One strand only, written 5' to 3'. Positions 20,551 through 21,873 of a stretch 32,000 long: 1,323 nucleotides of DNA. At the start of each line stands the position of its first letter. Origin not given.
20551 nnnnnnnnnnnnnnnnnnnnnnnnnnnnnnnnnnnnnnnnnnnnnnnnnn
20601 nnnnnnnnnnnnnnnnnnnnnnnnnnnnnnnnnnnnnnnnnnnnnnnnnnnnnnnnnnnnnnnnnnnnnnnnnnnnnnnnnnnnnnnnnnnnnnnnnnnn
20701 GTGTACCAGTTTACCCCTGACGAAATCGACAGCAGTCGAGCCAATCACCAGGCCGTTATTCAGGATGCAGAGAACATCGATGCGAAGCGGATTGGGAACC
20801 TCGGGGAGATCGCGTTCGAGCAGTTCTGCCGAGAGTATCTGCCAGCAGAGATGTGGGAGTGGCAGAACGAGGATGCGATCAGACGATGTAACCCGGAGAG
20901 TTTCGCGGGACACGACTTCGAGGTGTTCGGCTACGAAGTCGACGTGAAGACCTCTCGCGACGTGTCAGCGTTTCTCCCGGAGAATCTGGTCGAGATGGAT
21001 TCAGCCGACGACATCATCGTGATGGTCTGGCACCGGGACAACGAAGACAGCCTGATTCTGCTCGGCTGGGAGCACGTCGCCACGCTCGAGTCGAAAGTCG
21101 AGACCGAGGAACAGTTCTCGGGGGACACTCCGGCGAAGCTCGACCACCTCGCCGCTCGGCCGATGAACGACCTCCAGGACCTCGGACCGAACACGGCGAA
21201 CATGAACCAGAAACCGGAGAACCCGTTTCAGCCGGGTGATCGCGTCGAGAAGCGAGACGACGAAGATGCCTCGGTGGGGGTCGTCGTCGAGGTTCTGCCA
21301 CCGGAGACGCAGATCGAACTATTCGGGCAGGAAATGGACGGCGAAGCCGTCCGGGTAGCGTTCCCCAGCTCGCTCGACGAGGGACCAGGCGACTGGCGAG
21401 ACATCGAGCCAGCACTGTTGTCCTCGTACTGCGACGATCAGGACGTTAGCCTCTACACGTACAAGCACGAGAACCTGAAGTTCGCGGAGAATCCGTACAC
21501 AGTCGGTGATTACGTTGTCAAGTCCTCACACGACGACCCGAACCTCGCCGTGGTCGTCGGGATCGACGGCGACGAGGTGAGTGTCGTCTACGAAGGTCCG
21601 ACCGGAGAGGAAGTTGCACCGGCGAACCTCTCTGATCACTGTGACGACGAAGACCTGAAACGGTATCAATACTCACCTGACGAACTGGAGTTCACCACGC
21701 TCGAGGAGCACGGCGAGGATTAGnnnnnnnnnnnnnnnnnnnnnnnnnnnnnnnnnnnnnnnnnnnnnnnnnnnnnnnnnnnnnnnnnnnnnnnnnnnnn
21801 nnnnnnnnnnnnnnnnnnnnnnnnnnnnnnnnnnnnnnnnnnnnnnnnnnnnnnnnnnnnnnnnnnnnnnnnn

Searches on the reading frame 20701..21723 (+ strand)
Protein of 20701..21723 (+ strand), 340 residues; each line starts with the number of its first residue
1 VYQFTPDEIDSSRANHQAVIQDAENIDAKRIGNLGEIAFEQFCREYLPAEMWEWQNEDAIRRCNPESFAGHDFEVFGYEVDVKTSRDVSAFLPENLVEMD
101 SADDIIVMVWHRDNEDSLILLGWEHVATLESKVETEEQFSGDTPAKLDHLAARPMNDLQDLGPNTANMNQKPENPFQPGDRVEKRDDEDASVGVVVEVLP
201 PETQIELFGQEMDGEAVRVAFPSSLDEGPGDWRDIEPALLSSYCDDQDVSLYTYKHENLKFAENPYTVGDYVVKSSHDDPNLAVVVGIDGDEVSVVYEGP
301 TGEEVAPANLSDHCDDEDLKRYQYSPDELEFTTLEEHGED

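Call 6: search_protein_families(library=pfam, proteins=[window:20701-21723:+], max_evalue=0.1)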
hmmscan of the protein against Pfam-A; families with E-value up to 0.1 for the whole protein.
window:20701-21723:+ (340 aa): 1 family
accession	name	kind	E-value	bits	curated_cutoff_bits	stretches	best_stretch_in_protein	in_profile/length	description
PF22901.2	dsrm_Ferlin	-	0.016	16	27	0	227-271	17-63/90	Ferlin dsRNA-binding domain-like domain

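Call 12: search_protein_families(library=phrogs, proteins=[window:20701-21723:+], max_evalue=0.01)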
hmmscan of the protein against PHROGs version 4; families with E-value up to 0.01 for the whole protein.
window:20701-21723:+ (340 aa): 1 family
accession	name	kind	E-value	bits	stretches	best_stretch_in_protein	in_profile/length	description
phrog_18072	-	unknown function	2.2e-212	705.3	1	1-334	1-334/335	-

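Call 13: search_dna_similar(query=window:20701-21723:+, collection=phages, mode=protein, max_rows=20)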
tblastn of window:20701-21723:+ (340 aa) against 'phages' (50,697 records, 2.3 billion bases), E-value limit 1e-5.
Records with a match: 1; places in all: 1; records where one place covers at least 80% of the query: 0.
Best place of each record, by identity: 60-80% 1.
By first word of the organism name: Haloferax 1.
By host as written in the record: Haloferax gibbonsii Ma2.38 1.
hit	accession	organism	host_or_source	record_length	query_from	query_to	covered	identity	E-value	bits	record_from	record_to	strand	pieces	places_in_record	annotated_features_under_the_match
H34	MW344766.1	Haloferax virus Halfgib1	Haloferax gibbonsii Ma2.38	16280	1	262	77%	72.5%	2e-130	416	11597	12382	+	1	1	hypothetical protein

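Call 28: search_protein_families(library=ncbifam, proteins=[window:20701-21723:+], max_evalue=0.01)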
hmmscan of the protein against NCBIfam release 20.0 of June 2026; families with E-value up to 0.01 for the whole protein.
window:20701-21723:+ (340 aa): 0 families

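Call 29: search_protein_families(library=padloc, proteins=[window:20701-21723:+], max_evalue=0.01)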
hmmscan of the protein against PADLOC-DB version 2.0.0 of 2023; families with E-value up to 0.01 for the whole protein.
window:20701-21723:+ (340 aa): 0 families

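Call 86: search_protein_families(library=pfam, proteins=[L058:16090-17040:-, L058:11864-12709:+, L058:14105-14320:-, L058:2844-4652:+], max_evalue=0.01)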
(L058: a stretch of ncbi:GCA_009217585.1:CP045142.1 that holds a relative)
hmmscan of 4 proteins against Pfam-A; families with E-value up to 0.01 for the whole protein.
L058:16090-17040:- (316 aa): 1 family
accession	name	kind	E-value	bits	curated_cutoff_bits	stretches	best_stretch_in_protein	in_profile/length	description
PF22862.1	Hac8_like_N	-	0.0015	19.6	27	1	86-171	6-86/106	Halocin 8-like N-terminal domain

L058:11864-12709:+ (281 aa): 1 family
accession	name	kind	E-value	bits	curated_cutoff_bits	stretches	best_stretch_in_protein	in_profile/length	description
PF13365.12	Trypsin_2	-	1.3e-13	52.4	27.6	1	34-208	1-135/144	Trypsin-like peptidase domain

L058:14105-14320:- (71 aa): 0 families

L058:2844-4652:+ (602 aa): 1 family
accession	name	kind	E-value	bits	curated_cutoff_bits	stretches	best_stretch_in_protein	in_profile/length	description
PF07232.17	DUF1424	-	3.9e-15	56.1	23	1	98-352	26-273/329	Putative rep protein (DUF1424)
